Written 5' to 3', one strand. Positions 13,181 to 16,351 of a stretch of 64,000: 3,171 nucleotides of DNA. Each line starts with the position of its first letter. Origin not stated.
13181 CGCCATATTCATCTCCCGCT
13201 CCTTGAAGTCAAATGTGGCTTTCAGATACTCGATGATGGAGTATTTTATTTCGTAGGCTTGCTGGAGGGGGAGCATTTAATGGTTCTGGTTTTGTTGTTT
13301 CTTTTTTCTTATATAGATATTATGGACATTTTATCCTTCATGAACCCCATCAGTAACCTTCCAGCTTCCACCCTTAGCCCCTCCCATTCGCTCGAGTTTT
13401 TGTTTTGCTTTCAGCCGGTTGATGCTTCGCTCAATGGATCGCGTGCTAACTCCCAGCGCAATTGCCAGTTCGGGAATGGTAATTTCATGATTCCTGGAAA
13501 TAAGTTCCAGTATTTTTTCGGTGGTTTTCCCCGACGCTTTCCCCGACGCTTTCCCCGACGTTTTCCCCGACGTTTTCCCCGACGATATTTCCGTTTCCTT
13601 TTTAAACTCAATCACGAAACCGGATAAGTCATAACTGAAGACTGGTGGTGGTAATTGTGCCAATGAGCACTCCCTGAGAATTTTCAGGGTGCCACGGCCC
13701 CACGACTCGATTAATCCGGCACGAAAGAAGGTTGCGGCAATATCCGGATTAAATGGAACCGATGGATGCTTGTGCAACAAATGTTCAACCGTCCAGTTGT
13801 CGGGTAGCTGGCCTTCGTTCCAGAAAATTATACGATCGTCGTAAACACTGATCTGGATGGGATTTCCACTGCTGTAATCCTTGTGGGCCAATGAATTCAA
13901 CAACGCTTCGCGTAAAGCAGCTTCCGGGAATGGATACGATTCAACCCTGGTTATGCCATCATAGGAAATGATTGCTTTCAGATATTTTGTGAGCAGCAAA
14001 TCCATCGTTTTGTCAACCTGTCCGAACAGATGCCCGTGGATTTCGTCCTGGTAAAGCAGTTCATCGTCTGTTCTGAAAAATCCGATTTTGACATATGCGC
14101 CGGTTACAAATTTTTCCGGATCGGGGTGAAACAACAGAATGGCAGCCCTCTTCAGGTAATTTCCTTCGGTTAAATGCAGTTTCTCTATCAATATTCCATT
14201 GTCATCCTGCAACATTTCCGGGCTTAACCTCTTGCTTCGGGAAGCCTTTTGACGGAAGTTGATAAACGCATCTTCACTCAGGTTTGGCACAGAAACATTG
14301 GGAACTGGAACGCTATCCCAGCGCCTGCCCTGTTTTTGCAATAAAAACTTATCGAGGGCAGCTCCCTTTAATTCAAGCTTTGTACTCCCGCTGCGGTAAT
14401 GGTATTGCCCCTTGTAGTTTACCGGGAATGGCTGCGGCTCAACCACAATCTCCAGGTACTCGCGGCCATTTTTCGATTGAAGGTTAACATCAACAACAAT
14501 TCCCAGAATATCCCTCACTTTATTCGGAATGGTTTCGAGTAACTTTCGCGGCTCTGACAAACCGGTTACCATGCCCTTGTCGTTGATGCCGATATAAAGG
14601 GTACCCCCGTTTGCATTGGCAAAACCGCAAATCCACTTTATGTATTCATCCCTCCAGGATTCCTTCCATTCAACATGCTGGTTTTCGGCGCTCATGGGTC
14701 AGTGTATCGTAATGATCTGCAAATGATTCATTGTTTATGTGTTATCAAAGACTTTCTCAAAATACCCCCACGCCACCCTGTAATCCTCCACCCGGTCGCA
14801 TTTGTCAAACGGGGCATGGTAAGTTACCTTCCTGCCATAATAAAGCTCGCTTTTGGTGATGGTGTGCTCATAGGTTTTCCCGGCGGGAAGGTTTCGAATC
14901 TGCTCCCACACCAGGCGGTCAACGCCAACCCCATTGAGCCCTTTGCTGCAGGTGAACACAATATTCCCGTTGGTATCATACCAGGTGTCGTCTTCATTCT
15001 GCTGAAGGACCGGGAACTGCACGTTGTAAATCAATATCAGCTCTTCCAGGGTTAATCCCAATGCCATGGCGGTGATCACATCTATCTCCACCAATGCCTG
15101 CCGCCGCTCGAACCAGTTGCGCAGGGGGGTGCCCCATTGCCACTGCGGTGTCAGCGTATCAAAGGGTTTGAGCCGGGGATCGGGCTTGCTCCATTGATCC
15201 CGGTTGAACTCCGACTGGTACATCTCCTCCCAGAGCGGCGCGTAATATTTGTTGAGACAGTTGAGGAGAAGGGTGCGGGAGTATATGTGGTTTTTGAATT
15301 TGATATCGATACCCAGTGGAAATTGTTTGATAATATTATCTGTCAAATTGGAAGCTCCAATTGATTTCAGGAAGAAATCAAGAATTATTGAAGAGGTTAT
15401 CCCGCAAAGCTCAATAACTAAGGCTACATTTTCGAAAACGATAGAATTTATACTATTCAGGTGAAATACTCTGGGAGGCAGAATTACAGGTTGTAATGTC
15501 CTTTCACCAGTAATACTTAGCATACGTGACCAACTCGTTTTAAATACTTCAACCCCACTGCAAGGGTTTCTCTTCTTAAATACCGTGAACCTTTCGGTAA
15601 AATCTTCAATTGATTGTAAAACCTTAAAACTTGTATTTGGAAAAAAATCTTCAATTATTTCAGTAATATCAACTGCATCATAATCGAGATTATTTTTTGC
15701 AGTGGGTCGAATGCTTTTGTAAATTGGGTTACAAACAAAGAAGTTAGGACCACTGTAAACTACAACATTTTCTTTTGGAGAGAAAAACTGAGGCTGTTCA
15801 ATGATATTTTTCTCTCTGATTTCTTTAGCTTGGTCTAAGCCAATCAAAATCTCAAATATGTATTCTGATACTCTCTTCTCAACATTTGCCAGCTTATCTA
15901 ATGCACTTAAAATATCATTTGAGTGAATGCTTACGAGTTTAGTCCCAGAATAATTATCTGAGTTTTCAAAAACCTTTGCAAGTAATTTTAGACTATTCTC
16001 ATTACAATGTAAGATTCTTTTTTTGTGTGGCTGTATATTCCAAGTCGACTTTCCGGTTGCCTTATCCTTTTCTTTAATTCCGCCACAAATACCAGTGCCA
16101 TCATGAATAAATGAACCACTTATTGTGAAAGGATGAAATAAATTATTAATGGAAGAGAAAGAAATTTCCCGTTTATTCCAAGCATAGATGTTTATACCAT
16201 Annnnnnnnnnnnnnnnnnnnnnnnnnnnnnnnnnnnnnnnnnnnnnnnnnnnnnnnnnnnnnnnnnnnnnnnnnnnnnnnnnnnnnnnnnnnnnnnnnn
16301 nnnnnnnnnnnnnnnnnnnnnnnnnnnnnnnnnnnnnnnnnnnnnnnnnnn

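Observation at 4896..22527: DISARM class-1-like operon with no PLD (DrmC), a fused DrmA-DrmB or DruE-sized helicase, an embedded AlbA_2 gene and a terminal UvrD helicase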

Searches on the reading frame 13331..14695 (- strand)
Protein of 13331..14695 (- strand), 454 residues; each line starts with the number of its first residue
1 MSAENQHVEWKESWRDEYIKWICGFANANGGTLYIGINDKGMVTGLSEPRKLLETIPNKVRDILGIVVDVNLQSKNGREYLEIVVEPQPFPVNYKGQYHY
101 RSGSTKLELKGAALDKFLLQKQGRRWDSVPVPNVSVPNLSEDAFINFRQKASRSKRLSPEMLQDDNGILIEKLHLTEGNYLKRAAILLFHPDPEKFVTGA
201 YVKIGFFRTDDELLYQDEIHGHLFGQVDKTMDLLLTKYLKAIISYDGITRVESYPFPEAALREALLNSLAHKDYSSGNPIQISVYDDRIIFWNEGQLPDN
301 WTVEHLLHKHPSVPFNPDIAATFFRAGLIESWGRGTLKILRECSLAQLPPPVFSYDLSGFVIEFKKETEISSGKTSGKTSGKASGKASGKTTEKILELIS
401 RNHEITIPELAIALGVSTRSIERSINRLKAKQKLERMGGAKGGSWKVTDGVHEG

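Call 3: search_protein_families(library=pfam, proteins=[window:13331-14695:-], max_evalue=0.01)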
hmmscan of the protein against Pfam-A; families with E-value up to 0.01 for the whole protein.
window:13331-14695:- (454 aa): 7 families
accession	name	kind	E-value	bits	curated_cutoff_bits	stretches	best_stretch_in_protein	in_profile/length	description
PF13749.12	HATPase_c_4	-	5.8e-19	68.3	26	1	277-362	1-87/89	Putative ATP-dependent DNA helicase recG C-terminal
PF04326.19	SLFN_AlbA_2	-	2.4e-15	57.5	25.3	1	4-108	1-116/118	Schlafen, AlbA_2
PF08279.18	HTH_11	-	7.4e-06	26.2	25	1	393-431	3-42/55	HTH domain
PF13412.12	HTH_24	-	1.6e-05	24.8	21.9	1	390-431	3-44/48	Winged helix-turn-helix DNA-binding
PF08220.18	HTH_DeoR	-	0.00022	21.4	21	1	393-439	3-50/57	DeoR-like helix-turn-helix domain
PF13404.12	HTH_AsnC-type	-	0.0011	19.2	27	1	394-429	7-42/42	AsnC-type helix-turn-helix domain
PF00392.27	GntR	-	0.004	17.2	27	0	406-439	26-59/64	Bacterial regulatory proteins, gntR family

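Call 4: search_protein_families(library=padloc, proteins=[window:13331-14695:-], max_evalue=0.001)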
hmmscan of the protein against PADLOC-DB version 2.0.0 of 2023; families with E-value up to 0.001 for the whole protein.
window:13331-14695:- (454 aa): 7 families
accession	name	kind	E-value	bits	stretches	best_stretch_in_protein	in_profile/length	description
PDLC02394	pAgo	-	7.8e-14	48.4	1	14-298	53-357/1121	-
PDLC02402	Aga_SIR2-PNTD1-PNTD2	-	1.8e-13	47.5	1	177-299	367-485/876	Class I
PDLC02418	Aga_SIR2-Kinase-PNTD1-PNTD2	-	2.8e-08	30.4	1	210-300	276-364/756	Class I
PDLC01850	CARF3--CARF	-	0.00019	19.4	1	360-436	115-191/209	-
PDLC01457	WYL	-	0.00032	18.3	1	395-448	9-60/229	"CAS-I,CAS-II,CAS-III,CAS-IV,CAS-V,CAS-VI; associated_signaling"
PDLC01879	CARF3--CARF_TM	-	0.00084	17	0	394-441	160-203/222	-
PDLC01852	CARF3--CARF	-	0.00099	17.1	0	390-435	143-188/208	-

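Call 61: search_protein_families(library=ncbifam, proteins=[window:13331-14695:-], max_evalue=0.001)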
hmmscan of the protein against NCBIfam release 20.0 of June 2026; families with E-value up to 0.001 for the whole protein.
window:13331-14695:- (454 aa): 1 family
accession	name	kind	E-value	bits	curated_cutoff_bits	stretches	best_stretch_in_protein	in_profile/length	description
NF041397.1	TranRegGlpR_Halo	equivalog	0.00016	21.4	300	1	393-440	8-56/253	HTH-type transcriptional regulator GlpR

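Call 72: find_homologous_proteins(query=window:13331-14695:-, max_evalue=0.00001)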
Query window:13331-14695:- (454 aa): 8000 proteins with E <= 0.00001 among 8000 candidates; the best 120 are listed.
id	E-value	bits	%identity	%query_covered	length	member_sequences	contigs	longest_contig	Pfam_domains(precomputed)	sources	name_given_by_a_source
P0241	2.3e-255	866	81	100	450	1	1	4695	PF13412.13,PF13749.13,PF04326.20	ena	-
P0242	1.4e-253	860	81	100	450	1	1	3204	PF13749.13,PF04326.20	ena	-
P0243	6.6e-253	857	81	100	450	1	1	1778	PF13749.13,PF04326.20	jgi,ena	jgi:ATP-dependent DNA helicase RecG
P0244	5.8e-236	802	76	99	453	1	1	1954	PF13412.13,PF08279.19,PF13749.13,PF04326.20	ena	-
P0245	1.7e-226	770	73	99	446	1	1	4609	PF13749.13,PF04326.20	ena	-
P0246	1.3e-223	761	79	93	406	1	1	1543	PF13749.13,PF04326.20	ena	-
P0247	3.0e-203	694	67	98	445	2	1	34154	PF13412.13,PF13749.13,PF04326.20,PF08220.19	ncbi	ncbi:MAG: ATP-binding protein [Saprospiraceae bacterium]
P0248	7.6e-203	692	66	99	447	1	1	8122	PF13412.13,PF08279.19,PF13749.13,PF04326.20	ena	-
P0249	2.4e-201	687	67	98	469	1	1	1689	PF13412.13,PF08279.19,PF13749.13,PF04326.20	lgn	-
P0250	1.3e-199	682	67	98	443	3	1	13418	PF13749.13,PF04326.20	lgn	-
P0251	9.0e-198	676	64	98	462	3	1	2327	PF13412.13,PF08279.19,PF13749.13,PF04326.20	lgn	-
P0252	5.8e-197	673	65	98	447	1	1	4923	PF13412.13,PF08279.19,PF13749.13,PF04326.20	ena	-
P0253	7.1e-197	673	64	98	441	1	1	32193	PF13412.13,PF08279.19,PF13749.13,PF04326.20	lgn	-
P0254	7.4e-197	673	64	98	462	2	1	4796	PF13412.13,PF13749.13,PF04326.20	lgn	-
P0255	2.5e-196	671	67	98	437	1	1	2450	PF13412.13,PF08279.19,PF13749.13,PF04326.20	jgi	jgi:ATP-dependent DNA helicase RecG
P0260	3.5e-195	667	65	99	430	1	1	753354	PF13412.13,PF08279.19,PF13749.13,PF04326.20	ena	-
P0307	8.2e-188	643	63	98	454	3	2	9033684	PF13412.13,PF13749.13,PF04326.20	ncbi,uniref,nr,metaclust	ncbi:transcriptional regulator [Niastella koreensis]|uniref:Transcriptional regulator n=2 Tax=Niaste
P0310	1.4e-187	642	65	98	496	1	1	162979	PF13412.13,PF08279.19,PF13749.13,PF04326.20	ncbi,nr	ncbi:MAG: ATP-binding protein [Candidatus Desulfaltia sp.]|nr:ATP-binding protein [Candidatus Desulf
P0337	7.9e-185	633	61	98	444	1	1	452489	PF13412.13,PF08279.19,PF13749.13,PF04326.20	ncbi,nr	ncbi:MAG: putative DNA binding domain-containing protein [Saprospirales bacterium]|nr:putative DNA b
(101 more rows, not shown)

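Call 73: find_encoding_contigs(protein=P0307, flank=8000, max_places=1)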
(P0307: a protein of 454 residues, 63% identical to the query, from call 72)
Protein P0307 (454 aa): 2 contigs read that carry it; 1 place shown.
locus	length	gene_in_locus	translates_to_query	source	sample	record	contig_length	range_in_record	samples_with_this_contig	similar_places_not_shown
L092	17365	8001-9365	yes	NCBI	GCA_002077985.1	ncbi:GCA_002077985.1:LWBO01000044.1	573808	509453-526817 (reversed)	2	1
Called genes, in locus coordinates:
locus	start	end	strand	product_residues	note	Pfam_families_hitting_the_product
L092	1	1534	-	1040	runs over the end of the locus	PF00873:ACR_tran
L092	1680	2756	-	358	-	PF25917:BSH_RND (weak), PF25973:BSH_CzcB, PF25944:Beta-barrel_RND, PF25954:Beta-barrel_RND_2, PF25989:YknX_C (weak)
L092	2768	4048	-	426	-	PF02321:OEP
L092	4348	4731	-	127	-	-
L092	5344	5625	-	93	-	-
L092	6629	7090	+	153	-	-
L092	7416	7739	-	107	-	PF20619:DUF6804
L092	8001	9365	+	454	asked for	PF04326:SLFN_AlbA_2, PF13749:HATPase_c_4, PF13412:HTH_24 (weak)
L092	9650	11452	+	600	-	PF02463:SMC_N (weak), PF11398:DUF2813 (weak), PF13175:AAA_15, PF13476:AAA_23, PF13304:AAA_21 (weak), PF20469:OLD-like_TOPRIM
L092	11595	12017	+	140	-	PF01894:YjbQ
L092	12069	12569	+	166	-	-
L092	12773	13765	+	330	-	PF13519:VWA_2, PF00092:VWA, PF13768:VWA_3 (weak)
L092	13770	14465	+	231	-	-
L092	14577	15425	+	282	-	PF13676:TIR_2 (weak), PF03118:RNA_pol_A_CTD (weak)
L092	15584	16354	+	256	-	PF13905:Thioredoxin_8 (weak)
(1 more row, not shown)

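Call 74: find_encoding_contigs(protein=P0260, flank=8000, max_places=1)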
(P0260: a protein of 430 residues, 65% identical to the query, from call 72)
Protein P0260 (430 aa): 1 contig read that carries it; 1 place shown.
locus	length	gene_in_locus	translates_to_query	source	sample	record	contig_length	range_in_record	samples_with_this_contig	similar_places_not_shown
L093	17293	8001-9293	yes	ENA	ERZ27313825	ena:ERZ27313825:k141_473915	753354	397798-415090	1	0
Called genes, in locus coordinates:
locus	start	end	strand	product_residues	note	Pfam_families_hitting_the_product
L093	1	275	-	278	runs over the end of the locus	PF00582:Usp (faint)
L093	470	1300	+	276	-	PF00582:Usp (faint)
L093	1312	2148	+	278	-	PF00582:Usp (faint)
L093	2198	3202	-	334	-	PF00044:Gp_dh_N, PF02800:Gp_dh_C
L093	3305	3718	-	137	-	PF01451:LMWPc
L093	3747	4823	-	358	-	PF01758:SBF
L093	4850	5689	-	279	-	PF01135:PCMT, PF13489:Methyltransf_23, PF01209:Ubie_methyltran, PF06325:PrmA, PF13679:Methyltransf_32, PF13649:Methyltransf_25, PF13847:Methyltransf_31, PF08241:Methyltransf_11, +4 more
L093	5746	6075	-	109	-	PF12840:HTH_20, PF01022:HTH_5, PF13412:HTH_24 (weak)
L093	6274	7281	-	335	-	PF23916:TIM-barrel_EndoS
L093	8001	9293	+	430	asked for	PF04326:SLFN_AlbA_2, PF13749:HATPase_c_4, PF08279:HTH_11 (weak), PF13412:HTH_24 (weak)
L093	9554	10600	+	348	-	PF02661:Fic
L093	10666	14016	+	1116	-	PF22548:AEP-TOTE, PF00270:DEAD, PF04851:ResIII, PF00271:Helicase_C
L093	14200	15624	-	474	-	PF09254:FokI_cleav_dom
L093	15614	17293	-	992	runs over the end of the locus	PF04313:HSDR_N, PF00270:DEAD, PF04851:ResIII, PF18766:SWI2_SNF2, PF22679:T1R_D3-like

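Call 75: find_encoding_contigs(protein=P0310, flank=8000, max_places=1)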
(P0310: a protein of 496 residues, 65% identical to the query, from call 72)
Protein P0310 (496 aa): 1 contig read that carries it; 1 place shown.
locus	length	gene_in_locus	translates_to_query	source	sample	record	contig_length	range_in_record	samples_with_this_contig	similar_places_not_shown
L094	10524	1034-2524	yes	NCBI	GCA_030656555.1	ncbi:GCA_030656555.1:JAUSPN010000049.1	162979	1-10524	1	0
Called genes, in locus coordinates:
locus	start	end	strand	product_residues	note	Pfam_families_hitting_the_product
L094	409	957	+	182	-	PF01844:HNH, PF14279:HNH_5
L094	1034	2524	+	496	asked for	PF04326:SLFN_AlbA_2, PF13749:HATPase_c_4, PF08279:HTH_11 (weak), PF13412:HTH_24 (weak)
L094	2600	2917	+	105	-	-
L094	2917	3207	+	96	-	PF18765:Polbeta, PF01909:NTP_transf_2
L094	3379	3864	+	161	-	PF01967:MoaC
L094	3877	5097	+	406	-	PF03562:MltA, PF06725:3D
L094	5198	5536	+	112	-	PF02416:TatA_B_E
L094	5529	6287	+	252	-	PF00902:TatC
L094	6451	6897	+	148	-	PF02085:Cytochrom_CIII, PF14522:Cytochrome_C7 (faint)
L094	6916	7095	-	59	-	-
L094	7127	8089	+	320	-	PF02540:NAD_synthase (weak), PF01171:ATP_bind_3 (weak), PF06508:QueC (faint), PF00958:GMP_synt_C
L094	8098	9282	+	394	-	PF01960:ArgJ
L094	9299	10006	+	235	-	PF01479:S4, PF00849:PseudoU_synth_2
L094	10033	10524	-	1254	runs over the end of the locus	PF13522:GATase_6 (weak), PF01380:SIS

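Call 76: find_encoding_contigs(protein=P0337, flank=8000, max_places=1)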
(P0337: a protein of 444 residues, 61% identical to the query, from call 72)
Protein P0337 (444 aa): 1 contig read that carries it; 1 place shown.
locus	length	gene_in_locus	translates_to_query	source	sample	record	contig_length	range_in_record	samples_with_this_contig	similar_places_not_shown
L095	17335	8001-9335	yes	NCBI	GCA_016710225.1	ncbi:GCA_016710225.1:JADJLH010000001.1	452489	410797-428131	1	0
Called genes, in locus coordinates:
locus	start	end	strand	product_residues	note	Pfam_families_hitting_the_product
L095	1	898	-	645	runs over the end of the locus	PF04542:Sigma70_r2, PF08281:Sigma70_r4_2, PF04545:Sigma70_r4 (weak)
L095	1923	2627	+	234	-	-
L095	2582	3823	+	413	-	PF01835:MG2 (faint)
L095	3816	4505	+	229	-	-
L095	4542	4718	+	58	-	-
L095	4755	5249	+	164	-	-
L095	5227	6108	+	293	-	PF13620:CarboxypepD_reg, PF13715:CarbopepD_reg_2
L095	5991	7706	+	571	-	PF17973:bMG10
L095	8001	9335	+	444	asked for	PF04326:SLFN_AlbA_2, PF13749:HATPase_c_4, PF08279:HTH_11, PF13412:HTH_24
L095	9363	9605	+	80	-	-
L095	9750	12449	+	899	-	PF13271:DUF4062, PF00931:NB-ARC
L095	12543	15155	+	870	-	PF00521:DNA_topoisoIV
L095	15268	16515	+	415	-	PF18967:PycTM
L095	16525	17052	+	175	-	PF00210:Ferritin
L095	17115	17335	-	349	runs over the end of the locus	PF03706:LPG_synthase_TM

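Call 89: find_encoding_contigs(protein=P0241, flank=5000, max_places=2)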
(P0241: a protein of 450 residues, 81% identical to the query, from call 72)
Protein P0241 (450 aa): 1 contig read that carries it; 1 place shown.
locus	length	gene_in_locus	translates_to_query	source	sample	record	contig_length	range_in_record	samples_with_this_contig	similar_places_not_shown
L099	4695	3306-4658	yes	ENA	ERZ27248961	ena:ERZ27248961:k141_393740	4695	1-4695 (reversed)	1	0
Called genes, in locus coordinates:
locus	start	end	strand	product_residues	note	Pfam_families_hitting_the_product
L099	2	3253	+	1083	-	?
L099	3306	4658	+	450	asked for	PF04326:SLFN_AlbA_2, PF13749:HATPase_c_4, PF13412:HTH_24 (faint)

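Call 90: find_encoding_contigs(protein=P0247, flank=9000, max_places=1)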
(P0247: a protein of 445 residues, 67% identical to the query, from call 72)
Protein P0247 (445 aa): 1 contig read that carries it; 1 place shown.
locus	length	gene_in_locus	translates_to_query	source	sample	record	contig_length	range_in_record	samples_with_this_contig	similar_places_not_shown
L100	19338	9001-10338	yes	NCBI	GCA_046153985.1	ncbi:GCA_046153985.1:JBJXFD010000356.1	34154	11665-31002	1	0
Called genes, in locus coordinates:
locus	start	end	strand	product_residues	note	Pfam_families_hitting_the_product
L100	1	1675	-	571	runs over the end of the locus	PF13091:PLDc_2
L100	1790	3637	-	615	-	PF13365:Trypsin_2, PF04231:Endonuclease_1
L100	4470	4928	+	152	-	PF04002:RadC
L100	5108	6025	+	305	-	PF08401:ArdcN, PF18818:MPTase-PolyVal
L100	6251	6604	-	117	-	PF01381:HTH_3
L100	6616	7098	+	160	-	-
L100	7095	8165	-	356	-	-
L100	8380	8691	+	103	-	-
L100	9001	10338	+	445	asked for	PF04326:SLFN_AlbA_2, PF13749:HATPase_c_4, PF08220:HTH_DeoR (weak), PF13412:HTH_24 (weak)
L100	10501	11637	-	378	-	-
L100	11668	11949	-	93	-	-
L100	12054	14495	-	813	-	-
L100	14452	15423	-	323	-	PF12705:PDDEXK_1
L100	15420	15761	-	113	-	PF13560:HTH_31, PF01381:HTH_3, PF12844:HTH_19, PF13413:HTH_25 (weak), PF13443:HTH_26 (weak)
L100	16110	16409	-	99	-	-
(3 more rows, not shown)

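Call 91: find_encoding_contigs(protein=P0250, flank=9000, max_places=1)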
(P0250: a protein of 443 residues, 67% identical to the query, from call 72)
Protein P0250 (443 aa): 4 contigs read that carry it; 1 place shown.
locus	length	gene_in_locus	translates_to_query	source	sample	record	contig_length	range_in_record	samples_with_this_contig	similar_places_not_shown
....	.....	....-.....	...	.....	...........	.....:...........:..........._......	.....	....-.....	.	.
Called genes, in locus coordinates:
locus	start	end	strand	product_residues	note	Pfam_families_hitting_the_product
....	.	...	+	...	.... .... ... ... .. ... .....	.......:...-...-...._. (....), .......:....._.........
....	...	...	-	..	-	-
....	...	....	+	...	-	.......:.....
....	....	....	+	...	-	-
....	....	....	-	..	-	-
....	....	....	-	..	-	-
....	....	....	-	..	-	-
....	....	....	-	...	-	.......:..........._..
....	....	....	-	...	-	-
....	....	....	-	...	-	-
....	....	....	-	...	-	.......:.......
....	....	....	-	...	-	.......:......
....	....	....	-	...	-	-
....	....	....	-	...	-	-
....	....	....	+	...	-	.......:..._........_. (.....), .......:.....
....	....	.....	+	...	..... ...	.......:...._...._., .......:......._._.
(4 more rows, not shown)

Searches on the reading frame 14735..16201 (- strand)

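Call 47: search_protein_families(library=pfam, proteins=[window:14735-16201:-], max_evalue=10)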
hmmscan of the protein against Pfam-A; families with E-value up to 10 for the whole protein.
window:14735-16201:- (488 aa): 1 family
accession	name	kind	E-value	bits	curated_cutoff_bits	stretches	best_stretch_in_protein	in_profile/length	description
PF20480.3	DUF6720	-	0.064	13.1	27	1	252-292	160-200/307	Family of unknown function (DUF6720)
